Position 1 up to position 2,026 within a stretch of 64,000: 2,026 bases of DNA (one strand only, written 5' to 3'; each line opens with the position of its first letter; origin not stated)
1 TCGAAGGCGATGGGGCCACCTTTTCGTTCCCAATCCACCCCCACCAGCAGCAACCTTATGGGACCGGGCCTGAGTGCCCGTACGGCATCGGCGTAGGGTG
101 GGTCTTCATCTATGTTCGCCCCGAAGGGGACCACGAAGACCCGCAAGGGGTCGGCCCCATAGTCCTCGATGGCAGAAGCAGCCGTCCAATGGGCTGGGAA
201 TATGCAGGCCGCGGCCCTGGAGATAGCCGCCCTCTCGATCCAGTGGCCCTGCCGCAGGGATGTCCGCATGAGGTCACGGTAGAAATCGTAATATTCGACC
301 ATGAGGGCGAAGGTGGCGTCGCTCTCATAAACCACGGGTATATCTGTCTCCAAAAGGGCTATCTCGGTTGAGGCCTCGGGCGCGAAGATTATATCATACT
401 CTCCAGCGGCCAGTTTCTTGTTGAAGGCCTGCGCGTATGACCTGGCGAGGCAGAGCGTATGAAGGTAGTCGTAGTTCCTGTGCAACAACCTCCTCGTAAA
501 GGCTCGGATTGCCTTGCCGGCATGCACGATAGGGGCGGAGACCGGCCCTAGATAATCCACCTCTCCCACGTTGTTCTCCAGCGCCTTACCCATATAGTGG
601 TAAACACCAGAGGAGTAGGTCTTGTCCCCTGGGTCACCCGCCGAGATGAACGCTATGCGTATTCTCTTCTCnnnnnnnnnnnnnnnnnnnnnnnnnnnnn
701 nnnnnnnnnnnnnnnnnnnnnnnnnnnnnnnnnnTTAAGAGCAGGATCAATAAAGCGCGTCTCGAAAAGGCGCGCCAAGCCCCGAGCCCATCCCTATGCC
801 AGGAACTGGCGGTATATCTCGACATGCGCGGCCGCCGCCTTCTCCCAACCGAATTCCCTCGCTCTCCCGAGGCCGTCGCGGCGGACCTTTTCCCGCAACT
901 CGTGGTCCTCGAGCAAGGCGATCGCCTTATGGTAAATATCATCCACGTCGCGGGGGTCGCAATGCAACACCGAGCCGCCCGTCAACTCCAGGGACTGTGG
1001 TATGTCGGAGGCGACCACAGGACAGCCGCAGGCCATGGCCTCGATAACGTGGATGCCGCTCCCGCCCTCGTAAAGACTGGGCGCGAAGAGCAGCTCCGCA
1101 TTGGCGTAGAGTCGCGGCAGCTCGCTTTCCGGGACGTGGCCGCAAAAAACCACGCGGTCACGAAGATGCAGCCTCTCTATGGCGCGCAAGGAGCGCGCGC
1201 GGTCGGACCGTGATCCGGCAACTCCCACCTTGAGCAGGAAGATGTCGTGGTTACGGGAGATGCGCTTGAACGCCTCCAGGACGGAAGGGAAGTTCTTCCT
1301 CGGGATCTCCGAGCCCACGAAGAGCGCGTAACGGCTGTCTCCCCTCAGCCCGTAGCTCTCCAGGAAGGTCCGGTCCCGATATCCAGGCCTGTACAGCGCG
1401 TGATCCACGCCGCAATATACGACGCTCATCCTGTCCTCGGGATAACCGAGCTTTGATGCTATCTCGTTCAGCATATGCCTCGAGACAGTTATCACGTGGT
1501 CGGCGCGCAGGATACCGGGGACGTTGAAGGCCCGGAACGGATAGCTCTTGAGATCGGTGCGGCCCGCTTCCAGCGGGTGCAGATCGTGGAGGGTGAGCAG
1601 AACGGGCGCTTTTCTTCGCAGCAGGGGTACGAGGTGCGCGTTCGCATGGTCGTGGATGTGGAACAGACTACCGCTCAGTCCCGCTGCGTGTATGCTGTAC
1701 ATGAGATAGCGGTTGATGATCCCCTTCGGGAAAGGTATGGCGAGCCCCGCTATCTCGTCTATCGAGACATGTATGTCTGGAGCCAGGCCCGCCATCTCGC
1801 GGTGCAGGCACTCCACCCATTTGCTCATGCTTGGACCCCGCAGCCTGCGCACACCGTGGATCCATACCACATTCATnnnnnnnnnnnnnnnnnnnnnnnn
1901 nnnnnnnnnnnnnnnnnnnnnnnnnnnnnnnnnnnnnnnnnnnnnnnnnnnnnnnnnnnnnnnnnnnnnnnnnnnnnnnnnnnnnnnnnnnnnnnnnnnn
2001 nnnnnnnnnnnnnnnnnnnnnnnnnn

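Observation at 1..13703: Cell-surface glycosylation locus with a predicted GDP-D-rhamnose branch and a three-component (GtrB-like GT2 + GT-C) transfer system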

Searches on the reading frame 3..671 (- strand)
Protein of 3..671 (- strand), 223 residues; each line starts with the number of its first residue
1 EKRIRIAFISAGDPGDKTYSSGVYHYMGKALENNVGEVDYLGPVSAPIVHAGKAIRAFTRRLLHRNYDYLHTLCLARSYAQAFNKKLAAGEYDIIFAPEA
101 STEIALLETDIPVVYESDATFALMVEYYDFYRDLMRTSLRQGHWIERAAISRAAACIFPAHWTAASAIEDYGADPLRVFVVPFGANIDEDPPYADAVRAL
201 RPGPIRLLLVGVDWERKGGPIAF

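Call 15: search_protein_families(library=pfam, proteins=[window:3-671:-], max_evalue=0.01)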
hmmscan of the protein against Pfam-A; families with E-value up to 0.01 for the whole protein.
window:3-671:- (223 aa): 2 families
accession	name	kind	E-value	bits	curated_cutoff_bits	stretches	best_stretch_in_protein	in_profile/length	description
PF13439.12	Glyco_transf_4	-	2.7e-08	34.5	28.5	1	26-188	10-169/170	Glycosyltransferase Family 4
PF13579.12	Glyco_trans_4_4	-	4.9e-08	33.9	29.7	1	76-184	56-158/158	Glycosyl transferase 4-like domain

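Call 18: search_protein_families(library=ncbifam, proteins=[window:3-671:-], max_evalue=0.001)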
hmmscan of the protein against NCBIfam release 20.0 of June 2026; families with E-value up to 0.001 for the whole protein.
window:3-671:- (223 aa): 0 families

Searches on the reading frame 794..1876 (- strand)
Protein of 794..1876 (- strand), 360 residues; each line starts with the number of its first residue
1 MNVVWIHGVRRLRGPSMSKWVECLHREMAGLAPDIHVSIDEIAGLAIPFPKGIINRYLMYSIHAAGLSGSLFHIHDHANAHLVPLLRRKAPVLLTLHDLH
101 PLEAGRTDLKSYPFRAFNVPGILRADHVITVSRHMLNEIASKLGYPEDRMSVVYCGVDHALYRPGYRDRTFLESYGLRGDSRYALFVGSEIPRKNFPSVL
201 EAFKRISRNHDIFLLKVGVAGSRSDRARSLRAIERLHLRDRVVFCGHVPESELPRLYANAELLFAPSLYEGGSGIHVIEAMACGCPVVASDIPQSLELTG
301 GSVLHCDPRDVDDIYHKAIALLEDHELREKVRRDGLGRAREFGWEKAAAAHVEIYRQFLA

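Call 3: search_protein_families(library=pfam, proteins=[window:794-1876:-], max_evalue=0.01)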
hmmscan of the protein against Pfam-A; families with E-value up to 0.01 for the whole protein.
window:794-1876:- (360 aa): 5 families
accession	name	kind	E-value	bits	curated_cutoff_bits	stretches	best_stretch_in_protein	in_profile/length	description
PF00534.26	Glycos_transf_1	-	2.6e-29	102.4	26.4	1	173-333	7-167/172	Glycosyl transferases group 1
PF13692.12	Glyco_trans_1_4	-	1.1e-25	90.9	27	1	183-324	3-142/142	Glycosyl transferases group 1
PF13439.12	Glyco_transf_4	-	3.3e-13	50.5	28.5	1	71-160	75-169/170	Glycosyltransferase Family 4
PF13524.12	Glyco_trans_1_2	-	9.7e-08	32.5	25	1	216-340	16-130/144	Glycosyl transferase-like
PF13579.12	Glyco_trans_4_4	-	9.9e-08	32.9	29.7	1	71-156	74-158/158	Glycosyl transferase 4-like domain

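Call 5: search_protein_families(library=ncbifam, proteins=[window:794-1876:-], max_evalue=0.01)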
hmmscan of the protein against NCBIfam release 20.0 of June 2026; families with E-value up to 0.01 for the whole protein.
window:794-1876:- (360 aa): 31 families (the best 25 are shown)
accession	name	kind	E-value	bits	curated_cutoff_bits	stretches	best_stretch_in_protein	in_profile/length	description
TIGR04047.1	MSMEG_0565_glyc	hypoth_equivalog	2.1e-29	102.8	259.85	1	113-357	127-373/373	MSMEG_0565 family glycosyltransferase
TIGR02149.1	glgA_Coryne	subfamily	1.3e-27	97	302.4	1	81-358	99-390/391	glycogen synthase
TIGR03449.1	mycothiol_MshA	equivalog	3e-21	75.8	462.5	1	124-358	164-403/406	D-inositol-3-phosphate glycosyltransferase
TIGR03999.1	thiol_BshA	equivalog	3.9e-21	75.4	273.7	1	121-359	141-374/375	N-acetyl-alpha-D-glucosaminyl L-malate synthase BshA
TIGR03088.1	stp2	hypoth_equivalog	3e-18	66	409.05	1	126-359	138-374/374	TIGR03088 family PEP-CTERM/XrtA system glycosyltransferase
TIGR04063.1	stp3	hypoth_equivalog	3e-17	62.6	442.05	1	122-359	155-396/397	TIGR04063 family PEP-CTERM/XrtA system glycosyltransferase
NF053787.1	GlcN_PG_synth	equivalog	5.4e-16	58.4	480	1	125-358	144-359/361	N-acetylglucosaminyl phosphatidylglycerol synthase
NF038229.1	Glyco4_Geo_Pelo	equivalog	2.5e-15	56.3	400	1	124-359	109-337/338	GPMC system family 4 glycosyltransferase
NF041876.1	EPS_EpsE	equivalog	9.8e-14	51.4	400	1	124-338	161-375/389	exopolysaccharide biosynthesis GT4 family glycosyltransferase EpsE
TIGR04157.1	glyco_rSAM_CFB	subfamily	1.4e-13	50.6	400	1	124-291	169-331/406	TIGR04157 family glycosyltransferase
NF053513.1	Gtran_IagA_BgsA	equivalog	1.5e-12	47.2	460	1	124-358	105-331/333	LTA glycolipid anchor biosynthesis glycosyltransferase, IagA/BgsA family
NF041010.1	glycosy_Agl16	equivalog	4e-12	45.7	575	1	122-357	131-350/352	glycosylation protein Agl16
NF047684.1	TeichurnBiosyTuaC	equivalog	1.1e-10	41.1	550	1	88-357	131-388/391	teichuronic acid biosynthesis protein TuaC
NF038295.1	EPS_HpsP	equivalog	2.3e-10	40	550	1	153-358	181-387/388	hormogonium polysaccharide biosynthesis glycosyltransferase HpsP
TIGR04348.1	TIGR04348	equivalog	4.9e-10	39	300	1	195-300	151-252/310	selenoneine biosynthesis selenosugar synthase SenB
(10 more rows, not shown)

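Call 95: find_encoding_contigs(protein=window:794-1876:-, flank=10000, max_places=3)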
Protein window:794-1876:- (360 aa): 1 contig read that carries it; 1 place shown.
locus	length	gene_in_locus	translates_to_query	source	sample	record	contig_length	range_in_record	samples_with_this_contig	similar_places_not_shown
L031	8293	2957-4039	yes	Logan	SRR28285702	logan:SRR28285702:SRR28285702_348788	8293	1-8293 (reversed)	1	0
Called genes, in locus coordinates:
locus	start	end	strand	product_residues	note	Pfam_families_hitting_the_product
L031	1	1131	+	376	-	?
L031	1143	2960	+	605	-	-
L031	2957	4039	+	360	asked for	PF13439:Glyco_transf_4, PF13579:Glyco_trans_4_4, PF00534:Glycos_transf_1, PF13692:Glyco_trans_1_4, PF13524:Glyco_trans_1_2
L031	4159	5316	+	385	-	PF13439:Glyco_transf_4, PF13579:Glyco_trans_4_4 (weak), PF20706:GT4-conflict, PF00534:Glycos_transf_1, PF13692:Glyco_trans_1_4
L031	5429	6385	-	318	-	PF00535:Glycos_transf_2, PF10111:Glyco_tranf_2_2, PF13641:Glyco_tranf_2_3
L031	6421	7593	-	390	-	PF13439:Glyco_transf_4, PF13579:Glyco_trans_4_4 (faint), PF20706:GT4-conflict (faint), PF00534:Glycos_transf_1, PF13692:Glyco_trans_1_4, PF13524:Glyco_trans_1_2 (faint)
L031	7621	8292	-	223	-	?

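Call 97: search_protein_families(library=pfam, proteins=[L031:7621-8292:-, L031:5429-6385:-, L031:6421-7593:-, L031:4159-5316:+], max_evalue=0.01)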
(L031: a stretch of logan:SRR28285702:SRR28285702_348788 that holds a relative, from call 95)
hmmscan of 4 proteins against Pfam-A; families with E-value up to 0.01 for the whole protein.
L031:7621-8292:- (223 aa): 1 family
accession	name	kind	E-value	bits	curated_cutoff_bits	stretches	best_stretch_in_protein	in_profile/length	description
PF13440.11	Polysacc_synt_3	-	1.1e-10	41.8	23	1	1-55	238-292/293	Polysaccharide biosynthesis protein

L031:5429-6385:- (318 aa): 4 families
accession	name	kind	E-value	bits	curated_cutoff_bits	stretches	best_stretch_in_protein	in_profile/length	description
PF00535.33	Glycos_transf_2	-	1.1e-37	130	23.3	1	16-138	1-125/168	Glycosyl transferase family 2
PF10111.15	Glyco_tranf_2_2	-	1.5e-15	57.9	27.3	1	33-219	17-220/276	Glycosyltransferase like family 2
PF13641.12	Glyco_tranf_2_3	-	4.1e-11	43.8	27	1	15-134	3-127/230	Glycosyltransferase like family 2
PF13428.12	TPR_14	-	0.0035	18.3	23.5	0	254-288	5-39/44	Tetratricopeptide repeat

L031:6421-7593:- (390 aa): 6 families
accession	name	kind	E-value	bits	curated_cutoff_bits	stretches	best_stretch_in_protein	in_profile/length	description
PF13692.12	Glyco_trans_1_4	-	1.3e-23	84.2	27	1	194-350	3-142/142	Glycosyl transferases group 1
PF00534.26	Glycos_transf_1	-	1.8e-23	83.3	26.4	1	189-363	12-171/172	Glycosyl transferases group 1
PF13439.12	Glyco_transf_4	-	2e-11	44.6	28.5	1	28-178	18-169/170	Glycosyltransferase Family 4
PF13579.12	Glyco_trans_4_4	-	1.1e-05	26.3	29.7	1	50-174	42-158/158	Glycosyl transferase 4-like domain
PF13524.12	Glyco_trans_1_2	-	1.7e-05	25.2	25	1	301-379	67-143/144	Glycosyl transferase-like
PF20706.3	GT4-conflict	-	2e-05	24.2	26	1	166-287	172-291/385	Family 4 Glycosyltransferase in conflict systems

L031:4159-5316:+ (385 aa): 6 families
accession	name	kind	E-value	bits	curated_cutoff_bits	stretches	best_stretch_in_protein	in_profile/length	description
PF00534.26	Glycos_transf_1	-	3.7e-16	59.6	26.4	1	270-357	84-170/172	Glycosyl transferases group 1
PF13692.12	Glyco_trans_1_4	-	2e-15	57.7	27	1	208-345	4-142/142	Glycosyl transferases group 1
PF20706.3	GT4-conflict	-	3.2e-11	43.3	26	1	179-372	174-384/385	Family 4 Glycosyltransferase in conflict systems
PF13439.12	Glyco_transf_4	-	1.2e-07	32.4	28.5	1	27-189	10-169/170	Glycosyltransferase Family 4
PF13579.12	Glyco_trans_4_4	-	4.1e-07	30.9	29.7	1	78-185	57-158/158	Glycosyl transferase 4-like domain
PF13524.12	Glyco_trans_1_2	-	0.00033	21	25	1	270-372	38-141/144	Glycosyl transferase-like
